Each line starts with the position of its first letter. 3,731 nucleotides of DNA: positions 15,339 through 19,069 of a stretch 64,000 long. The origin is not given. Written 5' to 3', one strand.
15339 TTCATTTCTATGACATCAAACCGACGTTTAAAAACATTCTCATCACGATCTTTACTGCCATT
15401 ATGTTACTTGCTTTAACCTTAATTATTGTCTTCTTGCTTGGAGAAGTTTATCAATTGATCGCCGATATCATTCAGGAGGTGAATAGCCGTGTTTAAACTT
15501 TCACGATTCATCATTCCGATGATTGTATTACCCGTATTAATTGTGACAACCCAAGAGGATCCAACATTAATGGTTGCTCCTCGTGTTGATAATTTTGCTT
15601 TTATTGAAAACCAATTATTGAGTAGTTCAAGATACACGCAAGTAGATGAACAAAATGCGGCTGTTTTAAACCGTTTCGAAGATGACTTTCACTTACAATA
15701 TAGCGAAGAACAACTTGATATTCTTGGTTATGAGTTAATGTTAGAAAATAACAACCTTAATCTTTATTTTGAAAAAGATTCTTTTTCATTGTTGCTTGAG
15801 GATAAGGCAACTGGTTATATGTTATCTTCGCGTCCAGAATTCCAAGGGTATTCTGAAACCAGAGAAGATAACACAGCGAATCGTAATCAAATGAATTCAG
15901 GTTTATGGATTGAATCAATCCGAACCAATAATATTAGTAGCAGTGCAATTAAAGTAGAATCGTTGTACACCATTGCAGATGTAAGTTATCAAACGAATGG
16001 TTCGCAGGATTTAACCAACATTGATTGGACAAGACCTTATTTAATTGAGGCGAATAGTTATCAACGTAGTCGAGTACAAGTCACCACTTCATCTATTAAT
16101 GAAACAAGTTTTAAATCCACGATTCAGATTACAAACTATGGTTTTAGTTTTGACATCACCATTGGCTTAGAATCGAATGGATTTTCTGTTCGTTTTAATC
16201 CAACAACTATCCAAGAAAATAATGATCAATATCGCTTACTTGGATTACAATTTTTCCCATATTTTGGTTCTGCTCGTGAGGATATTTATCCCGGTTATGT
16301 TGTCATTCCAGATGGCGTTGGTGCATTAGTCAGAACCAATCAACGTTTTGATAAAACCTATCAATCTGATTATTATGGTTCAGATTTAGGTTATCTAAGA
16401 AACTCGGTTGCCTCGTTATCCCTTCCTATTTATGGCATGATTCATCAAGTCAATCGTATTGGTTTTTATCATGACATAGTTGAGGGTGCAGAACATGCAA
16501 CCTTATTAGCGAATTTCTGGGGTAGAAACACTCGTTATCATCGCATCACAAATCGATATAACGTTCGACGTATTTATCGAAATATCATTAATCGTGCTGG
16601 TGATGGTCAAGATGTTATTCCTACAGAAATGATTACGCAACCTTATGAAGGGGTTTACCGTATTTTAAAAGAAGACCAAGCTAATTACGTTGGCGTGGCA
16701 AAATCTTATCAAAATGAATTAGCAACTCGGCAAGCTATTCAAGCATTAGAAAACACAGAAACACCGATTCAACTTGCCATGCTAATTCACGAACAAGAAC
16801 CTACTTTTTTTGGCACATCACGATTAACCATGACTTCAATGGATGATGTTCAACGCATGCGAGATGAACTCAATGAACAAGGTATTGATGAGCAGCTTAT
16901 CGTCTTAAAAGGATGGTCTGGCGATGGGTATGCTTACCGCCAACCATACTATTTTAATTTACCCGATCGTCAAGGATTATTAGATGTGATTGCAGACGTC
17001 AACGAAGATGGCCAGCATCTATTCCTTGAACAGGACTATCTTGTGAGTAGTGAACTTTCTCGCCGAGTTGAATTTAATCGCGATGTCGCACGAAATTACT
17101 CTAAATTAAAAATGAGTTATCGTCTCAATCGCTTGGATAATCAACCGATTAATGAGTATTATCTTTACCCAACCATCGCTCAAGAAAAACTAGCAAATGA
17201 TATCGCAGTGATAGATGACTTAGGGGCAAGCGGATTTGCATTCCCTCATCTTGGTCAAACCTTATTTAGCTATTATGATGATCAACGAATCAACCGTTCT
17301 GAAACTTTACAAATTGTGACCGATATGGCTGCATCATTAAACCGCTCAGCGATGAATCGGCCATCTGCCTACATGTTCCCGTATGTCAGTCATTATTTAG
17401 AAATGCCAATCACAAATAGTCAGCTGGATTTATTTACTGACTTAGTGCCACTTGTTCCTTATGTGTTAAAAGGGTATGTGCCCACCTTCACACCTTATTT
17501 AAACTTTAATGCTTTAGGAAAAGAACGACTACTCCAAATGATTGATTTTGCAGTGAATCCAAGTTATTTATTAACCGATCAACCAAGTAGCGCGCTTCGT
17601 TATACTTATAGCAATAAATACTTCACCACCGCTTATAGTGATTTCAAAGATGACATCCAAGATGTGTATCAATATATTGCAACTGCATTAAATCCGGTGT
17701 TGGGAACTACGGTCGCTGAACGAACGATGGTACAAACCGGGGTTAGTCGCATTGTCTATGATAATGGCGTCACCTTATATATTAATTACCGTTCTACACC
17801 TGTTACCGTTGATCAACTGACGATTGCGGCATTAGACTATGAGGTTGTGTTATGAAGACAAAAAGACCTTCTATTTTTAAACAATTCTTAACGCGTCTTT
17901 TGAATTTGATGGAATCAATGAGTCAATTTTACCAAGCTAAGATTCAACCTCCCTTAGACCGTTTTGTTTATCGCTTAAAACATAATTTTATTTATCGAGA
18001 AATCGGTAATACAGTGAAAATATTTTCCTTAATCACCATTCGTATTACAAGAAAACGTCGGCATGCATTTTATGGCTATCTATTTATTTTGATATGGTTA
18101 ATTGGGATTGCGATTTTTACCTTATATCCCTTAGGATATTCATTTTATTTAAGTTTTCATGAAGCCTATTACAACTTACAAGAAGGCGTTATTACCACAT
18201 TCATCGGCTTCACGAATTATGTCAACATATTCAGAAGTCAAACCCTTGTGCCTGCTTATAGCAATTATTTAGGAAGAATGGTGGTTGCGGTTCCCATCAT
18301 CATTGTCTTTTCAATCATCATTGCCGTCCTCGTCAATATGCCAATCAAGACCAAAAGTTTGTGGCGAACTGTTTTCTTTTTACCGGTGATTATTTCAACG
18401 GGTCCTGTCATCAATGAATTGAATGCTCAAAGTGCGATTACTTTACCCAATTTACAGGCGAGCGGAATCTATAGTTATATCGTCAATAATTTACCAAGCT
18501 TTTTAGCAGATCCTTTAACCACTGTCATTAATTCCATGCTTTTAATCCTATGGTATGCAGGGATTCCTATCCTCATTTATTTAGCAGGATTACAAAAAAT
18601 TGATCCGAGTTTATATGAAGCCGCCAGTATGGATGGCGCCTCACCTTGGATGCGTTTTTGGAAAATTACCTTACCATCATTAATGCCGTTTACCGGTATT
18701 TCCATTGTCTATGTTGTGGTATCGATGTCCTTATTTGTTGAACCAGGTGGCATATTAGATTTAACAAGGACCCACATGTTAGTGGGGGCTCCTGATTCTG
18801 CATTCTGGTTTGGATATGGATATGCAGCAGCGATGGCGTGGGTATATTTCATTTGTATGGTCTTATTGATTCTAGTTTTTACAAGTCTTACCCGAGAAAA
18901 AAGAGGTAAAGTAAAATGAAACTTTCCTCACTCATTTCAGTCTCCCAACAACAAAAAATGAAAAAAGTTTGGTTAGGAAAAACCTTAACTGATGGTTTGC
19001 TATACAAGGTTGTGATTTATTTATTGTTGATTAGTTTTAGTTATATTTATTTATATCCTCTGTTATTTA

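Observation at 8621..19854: Uncharacterised envelope module nested in the beta-glucan operon: CBM-SBP giant, NHL-TPR-Yip1 fusion and DUF5696-like ectoprotein between two ATPase-less permease pairs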

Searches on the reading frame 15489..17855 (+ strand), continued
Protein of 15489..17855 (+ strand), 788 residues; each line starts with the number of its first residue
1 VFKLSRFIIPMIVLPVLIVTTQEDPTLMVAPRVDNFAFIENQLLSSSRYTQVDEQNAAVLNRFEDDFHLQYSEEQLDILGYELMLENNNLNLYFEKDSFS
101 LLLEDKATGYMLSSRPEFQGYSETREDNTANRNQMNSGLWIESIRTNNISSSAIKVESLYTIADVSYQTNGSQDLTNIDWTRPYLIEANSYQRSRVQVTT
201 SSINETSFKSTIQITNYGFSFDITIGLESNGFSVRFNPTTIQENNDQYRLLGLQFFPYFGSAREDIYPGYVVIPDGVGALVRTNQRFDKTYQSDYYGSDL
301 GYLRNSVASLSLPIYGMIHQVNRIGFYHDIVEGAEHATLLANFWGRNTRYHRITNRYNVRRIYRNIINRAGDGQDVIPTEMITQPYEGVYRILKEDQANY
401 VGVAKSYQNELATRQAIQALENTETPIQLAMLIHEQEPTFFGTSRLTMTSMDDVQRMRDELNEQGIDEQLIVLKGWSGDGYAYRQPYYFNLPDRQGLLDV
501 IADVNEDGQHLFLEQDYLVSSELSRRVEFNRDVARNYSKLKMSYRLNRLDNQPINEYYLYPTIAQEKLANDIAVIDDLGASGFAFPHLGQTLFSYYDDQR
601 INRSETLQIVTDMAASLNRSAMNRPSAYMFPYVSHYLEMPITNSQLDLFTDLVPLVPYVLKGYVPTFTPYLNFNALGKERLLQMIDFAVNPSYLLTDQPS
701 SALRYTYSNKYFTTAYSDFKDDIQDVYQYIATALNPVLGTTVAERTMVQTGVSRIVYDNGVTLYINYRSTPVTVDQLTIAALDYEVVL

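Call 54: search_protein_families(library=pfam, alignment_id=A4, max_evalue=1)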
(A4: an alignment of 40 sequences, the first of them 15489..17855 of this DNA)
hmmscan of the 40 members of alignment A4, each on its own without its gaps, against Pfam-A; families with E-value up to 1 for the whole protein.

A. member 1, window:15489-17855:+ (788 aa): 1 family
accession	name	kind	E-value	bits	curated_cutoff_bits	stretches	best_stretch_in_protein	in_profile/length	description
PF18952.6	DUF5696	-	2e-123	413.5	25.6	1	203-784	7-612/612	Family of unknown function (DUF5696)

B. families by the number of members that match (of 40 scanned): 14 families
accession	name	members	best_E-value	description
PF18952.6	DUF5696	40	5.9e-225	Family of unknown function (DUF5696)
PF20130.4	DUF6520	1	0.02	Family of unknown function (DUF6520)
PF21265.3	SBB_T7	1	0.03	Single-stranded DNA-binding protein, Bacteriophage T7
PF05141.17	DIT1_PvcA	1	0.037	Pyoverdine/dityrosine biosynthesis protein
PF20792.2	VCD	1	0.072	VopL C-terminal dimerization domain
PF14322.12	SusD-like_3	1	0.13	Starch-binding associating with outer membrane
PF11485.14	STK_08120-like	1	0.15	STK_08120-like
PF21733.3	Death_3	1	0.23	Death domain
PF11577.13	NEMO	1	0.24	NF-kappa-B essential modulator NEMO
PF25767.1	ARM_TBCD_2nd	1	0.25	Tubulin-specific chaperone D-like, ARM repeats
PF12106.13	Colicin_E5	1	0.26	Colicin E5 ribonuclease domain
PF10060.15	DUF2298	1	0.27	Uncharacterized membrane protein (DUF2298)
PF07438.16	DUF1514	1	0.35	Protein of unknown function (DUF1514)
PF24975.1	UBA_Rad5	1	0.82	Fungal Rad5 UBA-like domain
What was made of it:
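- No Pfam GH family is hit, even weakly, by 40 members (call 54).
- Tried and rejected: A relaxed Pfam scan of 40 DUF5696 members gave no GH family (call 54).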

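Call 55: search_solved_structures(query=A4, max_evalue=10, show_alignments=3)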
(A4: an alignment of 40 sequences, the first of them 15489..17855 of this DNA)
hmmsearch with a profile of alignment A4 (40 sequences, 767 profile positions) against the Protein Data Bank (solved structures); distinct sequences matched with E-value up to 10: 8.
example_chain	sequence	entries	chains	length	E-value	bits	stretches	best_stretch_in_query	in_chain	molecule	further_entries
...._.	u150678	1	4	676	1.6e-11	46.3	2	345-592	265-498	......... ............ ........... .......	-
8rzg_A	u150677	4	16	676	3.7e-11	45.1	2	345-592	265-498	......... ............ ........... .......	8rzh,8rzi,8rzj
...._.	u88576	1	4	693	5.3e-11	44.6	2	345-592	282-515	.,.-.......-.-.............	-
5wzq_A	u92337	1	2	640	4.8e-09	38.1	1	352-518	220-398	Alpha-N-acetylgalactosaminidase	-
5wzn_A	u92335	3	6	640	4.9e-09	38.1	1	352-515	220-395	Alpha-N-acetylgalactosaminidase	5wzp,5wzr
6llq_A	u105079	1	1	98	0.067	14.5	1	399-480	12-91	VAL88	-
2n3z_A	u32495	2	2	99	0.079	14.2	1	398-480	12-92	OR446 | De novo designed protein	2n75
6joy_A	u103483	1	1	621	3.2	8.9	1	460-573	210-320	1,4-alpha-glucan branching enzyme GlgB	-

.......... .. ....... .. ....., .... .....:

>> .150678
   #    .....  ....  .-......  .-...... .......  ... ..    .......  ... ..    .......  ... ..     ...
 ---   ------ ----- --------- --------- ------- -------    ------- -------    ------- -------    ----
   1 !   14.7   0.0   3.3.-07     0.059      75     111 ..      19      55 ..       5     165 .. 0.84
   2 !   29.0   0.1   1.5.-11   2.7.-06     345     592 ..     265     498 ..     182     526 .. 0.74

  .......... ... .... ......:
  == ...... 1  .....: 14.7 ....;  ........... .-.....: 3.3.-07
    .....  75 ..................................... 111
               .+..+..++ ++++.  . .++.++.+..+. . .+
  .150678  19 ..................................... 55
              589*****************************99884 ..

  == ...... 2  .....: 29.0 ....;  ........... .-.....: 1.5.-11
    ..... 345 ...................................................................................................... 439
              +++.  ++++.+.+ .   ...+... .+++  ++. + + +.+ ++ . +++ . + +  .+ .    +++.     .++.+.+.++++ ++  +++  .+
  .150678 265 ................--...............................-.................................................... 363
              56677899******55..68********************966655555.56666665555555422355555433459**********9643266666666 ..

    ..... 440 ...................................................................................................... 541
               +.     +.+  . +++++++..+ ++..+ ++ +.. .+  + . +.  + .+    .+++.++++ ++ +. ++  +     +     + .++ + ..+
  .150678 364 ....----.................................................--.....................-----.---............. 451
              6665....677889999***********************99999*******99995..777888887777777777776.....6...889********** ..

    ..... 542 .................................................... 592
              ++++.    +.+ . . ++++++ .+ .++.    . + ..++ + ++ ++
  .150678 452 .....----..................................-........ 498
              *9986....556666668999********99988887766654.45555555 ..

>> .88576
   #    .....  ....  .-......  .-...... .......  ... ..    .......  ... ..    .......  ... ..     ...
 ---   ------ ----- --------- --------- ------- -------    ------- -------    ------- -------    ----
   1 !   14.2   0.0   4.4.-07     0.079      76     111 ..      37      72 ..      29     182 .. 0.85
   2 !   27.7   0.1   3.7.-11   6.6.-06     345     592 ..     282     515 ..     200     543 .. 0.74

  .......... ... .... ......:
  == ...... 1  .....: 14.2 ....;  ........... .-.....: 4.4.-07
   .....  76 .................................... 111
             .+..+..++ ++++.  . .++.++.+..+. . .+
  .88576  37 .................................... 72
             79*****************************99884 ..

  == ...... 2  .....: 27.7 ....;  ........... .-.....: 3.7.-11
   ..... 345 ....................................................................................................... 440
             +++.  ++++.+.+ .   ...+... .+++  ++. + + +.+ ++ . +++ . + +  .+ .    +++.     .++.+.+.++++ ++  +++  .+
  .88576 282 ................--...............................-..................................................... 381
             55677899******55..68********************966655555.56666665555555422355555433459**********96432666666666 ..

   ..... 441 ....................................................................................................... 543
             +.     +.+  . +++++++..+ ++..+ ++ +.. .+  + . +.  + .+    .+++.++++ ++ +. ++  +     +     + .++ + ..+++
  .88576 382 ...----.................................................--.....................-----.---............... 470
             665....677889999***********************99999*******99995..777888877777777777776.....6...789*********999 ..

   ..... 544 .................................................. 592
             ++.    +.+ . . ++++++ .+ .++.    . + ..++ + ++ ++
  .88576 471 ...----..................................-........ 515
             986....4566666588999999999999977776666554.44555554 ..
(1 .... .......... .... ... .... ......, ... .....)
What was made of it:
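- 15489..17855 (+): DUF5696 protein, 788 aa: N-terminal TM anchor, beta-sandwich, (beta/alpha)8 barrel and a small C-terminal beta-sandwich. It is a remote GH129/GH101-type homologue. Profile of 40 diverse members against PDB: ZgGH129 1.6e-11, NagBb 4.9e-9 (call 55).
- On GH129: A profile of 40 DUF5696 members hits ZgGH129 at 1.6e-11 and NagBb at 4.9e-9 (call 55).
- Tried and rejected: Only the 40-member diverse profile reached GH129 (call 55).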

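Call 63: find_encoding_contigs(protein=P0338, flank=10000, max_places=1)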
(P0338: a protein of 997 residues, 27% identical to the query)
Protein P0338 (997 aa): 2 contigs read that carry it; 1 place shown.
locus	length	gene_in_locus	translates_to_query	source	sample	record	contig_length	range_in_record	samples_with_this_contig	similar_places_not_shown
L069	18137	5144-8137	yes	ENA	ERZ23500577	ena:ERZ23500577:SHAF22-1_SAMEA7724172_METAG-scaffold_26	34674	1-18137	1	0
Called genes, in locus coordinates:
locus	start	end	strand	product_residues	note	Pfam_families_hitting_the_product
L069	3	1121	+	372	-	?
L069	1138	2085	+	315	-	PF00528:BPD_transp_1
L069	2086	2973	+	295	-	PF00528:BPD_transp_1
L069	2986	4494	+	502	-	PF01436:NHL (weak)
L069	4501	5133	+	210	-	PF04893:Yip1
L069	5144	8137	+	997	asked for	PF18952:DUF5696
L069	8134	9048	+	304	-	PF00528:BPD_transp_1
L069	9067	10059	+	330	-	PF00528:BPD_transp_1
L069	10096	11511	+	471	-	PF01547:SBP_bac_1 (faint)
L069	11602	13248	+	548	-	PF18259:CBM65_1 (weak), PF18522:DUF5620 (weak)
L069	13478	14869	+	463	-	PF02386:TrkH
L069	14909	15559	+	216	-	PF02254:TrkA_N, PF03446:NAD_binding_2 (weak), PF03721:UDPG_MGDP_dh_N (weak), PF03807:F420_oxidored (weak), PF02080:TrkA_C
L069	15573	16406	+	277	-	PF09297:Zn_ribbon_NUD, PF00293:NUDIX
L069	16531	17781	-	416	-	PF01471:PG_binding_1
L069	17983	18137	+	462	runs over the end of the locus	PF02368:Big_2, PF22359:Big-like (weak), PF09587:PGA_cap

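Call 64: find_encoding_contigs(protein=P0343, flank=10000, max_places=1)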
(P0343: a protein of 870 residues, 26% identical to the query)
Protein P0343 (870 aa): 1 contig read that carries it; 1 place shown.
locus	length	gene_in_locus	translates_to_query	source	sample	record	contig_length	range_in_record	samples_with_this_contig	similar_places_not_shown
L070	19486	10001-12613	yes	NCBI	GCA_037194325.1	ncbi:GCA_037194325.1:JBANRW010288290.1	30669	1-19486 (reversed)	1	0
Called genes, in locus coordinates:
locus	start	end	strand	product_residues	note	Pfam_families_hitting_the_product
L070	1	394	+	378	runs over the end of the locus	PF12784:PDDEXK_2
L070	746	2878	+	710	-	PF27332:TP_0781 (faint)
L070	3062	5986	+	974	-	PF01547:SBP_bac_1, PF13416:SBP_bac_8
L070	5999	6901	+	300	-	-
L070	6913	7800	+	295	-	PF00528:BPD_transp_1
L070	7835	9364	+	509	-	PF01436:NHL (faint)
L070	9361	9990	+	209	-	PF04893:Yip1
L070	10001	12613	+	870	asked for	PF18952:DUF5696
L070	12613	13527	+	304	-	-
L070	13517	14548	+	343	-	PF00528:BPD_transp_1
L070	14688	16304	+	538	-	PF14587:Glyco_hydr_30_2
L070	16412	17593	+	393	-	PF01301:Glyco_hydro_35, PF02449:Glyco_hydro_42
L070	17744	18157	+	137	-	PF21467:BetaGal_gal-bd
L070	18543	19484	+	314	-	?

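Call 65: find_encoding_contigs(protein=P0339, flank=10000, max_places=1)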
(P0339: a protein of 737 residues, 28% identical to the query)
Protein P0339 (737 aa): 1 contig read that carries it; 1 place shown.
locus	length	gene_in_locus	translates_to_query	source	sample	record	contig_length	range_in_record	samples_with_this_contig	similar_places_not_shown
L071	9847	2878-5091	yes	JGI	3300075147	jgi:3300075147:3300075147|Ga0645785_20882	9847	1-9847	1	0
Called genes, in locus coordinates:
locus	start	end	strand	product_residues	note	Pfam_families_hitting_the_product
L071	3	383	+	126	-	?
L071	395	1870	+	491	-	PF01436:NHL (faint)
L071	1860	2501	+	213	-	PF04893:Yip1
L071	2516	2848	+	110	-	-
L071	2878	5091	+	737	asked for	PF18952:DUF5696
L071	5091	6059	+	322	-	-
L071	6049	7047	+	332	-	PF00528:BPD_transp_1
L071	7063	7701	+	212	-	PF04854:DUF624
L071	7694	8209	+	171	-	PF07075:NamZ_N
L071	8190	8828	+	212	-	PF07075:NamZ_N, PF20732:NamZ_C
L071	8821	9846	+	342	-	?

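Call 73: find_encoding_contigs(protein=P0296, flank=10000, max_places=1)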
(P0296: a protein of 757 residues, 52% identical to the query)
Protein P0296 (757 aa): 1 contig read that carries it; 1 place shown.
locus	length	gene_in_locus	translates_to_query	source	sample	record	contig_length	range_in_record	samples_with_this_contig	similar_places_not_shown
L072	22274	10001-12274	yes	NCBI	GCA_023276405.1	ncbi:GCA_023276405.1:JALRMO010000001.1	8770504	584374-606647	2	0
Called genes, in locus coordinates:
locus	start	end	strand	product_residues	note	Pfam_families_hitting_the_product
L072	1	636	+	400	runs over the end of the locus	PF00296:Bac_luciferase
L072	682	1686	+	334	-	PF00248:Aldo_ket_red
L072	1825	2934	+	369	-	PF00005:ABC_tran, PF13304:AAA_21 (faint), PF17912:OB_MalK, PF08402:TOBE_2 (faint)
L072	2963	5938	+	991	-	PF01547:SBP_bac_1, PF13416:SBP_bac_8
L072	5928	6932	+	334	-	PF00528:BPD_transp_1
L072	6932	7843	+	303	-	PF00528:BPD_transp_1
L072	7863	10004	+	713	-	PF08450:SGL (weak), PF01436:NHL (faint), PF04893:Yip1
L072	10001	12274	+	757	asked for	PF18952:DUF5696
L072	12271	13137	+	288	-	PF00528:BPD_transp_1 (weak)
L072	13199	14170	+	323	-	PF00528:BPD_transp_1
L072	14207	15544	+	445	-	PF01547:SBP_bac_1, PF13416:SBP_bac_8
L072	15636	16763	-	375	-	PF00070:Pyr_redox (faint), PF07992:Pyr_redox_2, PF13454:NAD_binding_9 (faint), PF13738:Pyr_redox_3, PF13434:Lys_Orn_oxgnase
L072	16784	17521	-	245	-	PF00881:Nitroreductase, PF14512:TM1586_NiRdase (faint), PF28600:Nitroreductase_C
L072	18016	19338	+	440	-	PF01547:SBP_bac_1, PF13416:SBP_bac_8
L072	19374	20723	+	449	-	PF00296:Bac_luciferase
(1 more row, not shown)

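Call 74: find_encoding_contigs(protein=P0306, flank=10000, max_places=1)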
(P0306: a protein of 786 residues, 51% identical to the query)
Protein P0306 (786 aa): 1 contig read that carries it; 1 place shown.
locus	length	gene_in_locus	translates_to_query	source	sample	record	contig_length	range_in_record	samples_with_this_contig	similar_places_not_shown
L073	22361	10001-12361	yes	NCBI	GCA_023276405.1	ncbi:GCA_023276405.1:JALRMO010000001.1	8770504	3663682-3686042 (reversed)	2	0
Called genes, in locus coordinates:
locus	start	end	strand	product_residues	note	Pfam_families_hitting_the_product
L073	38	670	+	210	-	PF06445:GyrI-like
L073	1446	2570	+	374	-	PF03215:Rad17 (weak), PF00005:ABC_tran, PF13304:AAA_21 (faint), PF17912:OB_MalK, PF08402:TOBE_2 (faint)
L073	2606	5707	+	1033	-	PF01547:SBP_bac_1, PF13416:SBP_bac_8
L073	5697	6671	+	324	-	PF00528:BPD_transp_1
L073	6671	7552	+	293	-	PF00528:BPD_transp_1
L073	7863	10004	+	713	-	PF08450:SGL (faint), PF01436:NHL (faint), PF14559:TPR_19 (weak), PF04893:Yip1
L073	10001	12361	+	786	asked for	PF18952:DUF5696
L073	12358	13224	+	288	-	PF00528:BPD_transp_1 (weak)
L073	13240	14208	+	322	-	PF00528:BPD_transp_1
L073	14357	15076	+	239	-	PF00072:Response_reg, PF00486:Trans_reg_C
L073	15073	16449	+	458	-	PF00512:HisKA, PF02518:HATPase_c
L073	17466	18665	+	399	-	-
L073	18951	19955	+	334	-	PF00356:LacI, PF00532:Peripla_BP_1, PF13407:Peripla_BP_4, PF13377:Peripla_BP_3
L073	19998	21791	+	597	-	PF07881:Fucose_iso_N1, PF07882:Fucose_iso_N2, PF02952:Fucose_iso_C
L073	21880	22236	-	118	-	PF13564:DoxX_2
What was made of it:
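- Some Paenibacillus cassettes have no other GH nearby (call 74).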

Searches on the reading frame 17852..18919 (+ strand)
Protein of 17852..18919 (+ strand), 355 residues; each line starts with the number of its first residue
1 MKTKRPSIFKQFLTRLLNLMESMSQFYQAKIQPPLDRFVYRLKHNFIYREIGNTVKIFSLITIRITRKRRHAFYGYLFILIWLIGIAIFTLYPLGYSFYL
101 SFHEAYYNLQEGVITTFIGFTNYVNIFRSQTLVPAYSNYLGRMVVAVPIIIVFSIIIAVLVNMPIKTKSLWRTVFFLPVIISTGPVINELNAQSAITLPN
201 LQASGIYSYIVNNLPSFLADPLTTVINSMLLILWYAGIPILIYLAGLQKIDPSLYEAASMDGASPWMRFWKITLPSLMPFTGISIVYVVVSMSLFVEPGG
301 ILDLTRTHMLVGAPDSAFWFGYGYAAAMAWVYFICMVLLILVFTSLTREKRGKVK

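Call 4: search_protein_families(library=pfam, proteins=[window:17852-18919:+], max_evalue=0.01)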
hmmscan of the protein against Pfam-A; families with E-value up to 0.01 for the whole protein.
window:17852-18919:+ (355 aa): 1 family
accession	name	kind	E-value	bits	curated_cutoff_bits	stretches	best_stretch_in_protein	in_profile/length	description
PF00528.27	BPD_transp_1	-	3.2e-09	37.2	26.4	1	143-347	26-175/184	Binding-protein-dependent transport system inner membrane component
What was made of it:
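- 17852..18919 (+): Permease 2a (CUT1 TMD with a roughly 65-aa N-terminal extension; EAA motif present). BPD_transp_1 3e-9 (call 4).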

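Call 5: search_protein_families(library=ncbifam, proteins=[window:17852-18919:+], max_evalue=0.01)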
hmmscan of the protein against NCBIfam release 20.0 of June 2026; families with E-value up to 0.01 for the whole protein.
window:17852-18919:+ (355 aa): 10 families
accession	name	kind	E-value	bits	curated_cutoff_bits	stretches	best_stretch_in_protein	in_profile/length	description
NF007852.0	PRK10561.1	equivalog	2e-11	44.3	335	1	70-288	9-222/295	sn-glycerol-3-phosphate ABC transporter permease UgpA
TIGR03262.1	PhnU2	equivalog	6.8e-09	34.9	593.25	1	87-293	15-201/546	putative 2-aminoethylphosphonate ABC transporter permease subunit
NF040931.1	ABC_arch_GlcT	equivalog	1.6e-08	34.5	360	1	87-303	9-223/278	glucose ABC transporter permease GlcT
NF008232.0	PRK10999.1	equivalog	5.4e-06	25.4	392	1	115-282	262-434/520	maltose ABC transporter permease MalF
TIGR03255.1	PhnV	equivalog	4.1e-05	23.4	358.7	1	244-286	161-203/270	2-aminoethylphosphonate ABC transport system, membrane component PhnV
TIGR00969.1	3a0106s02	subfamily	4.6e-05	23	240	1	119-280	46-199/272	sulfate ABC transporter permease subunit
NF008231.0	PRK10998.1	equivalog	0.00024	20.8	261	1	232-291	164-223/296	maltose ABC transporter permease MalG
TIGR02139.1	permease_CysT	equivalog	0.00026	20.7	246.1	1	116-285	32-195/265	sulfate ABC transporter permease subunit CysT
NF006939.0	PRK09421.1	equivalog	0.0034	16.8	262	0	144-283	20-150/230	molybdate ABC transporter permease subunit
TIGR03226.1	PhnU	equivalog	0.0041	16.6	283.45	0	71-281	38-236/311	2-aminoethylphosphonate ABC transporter permease subunit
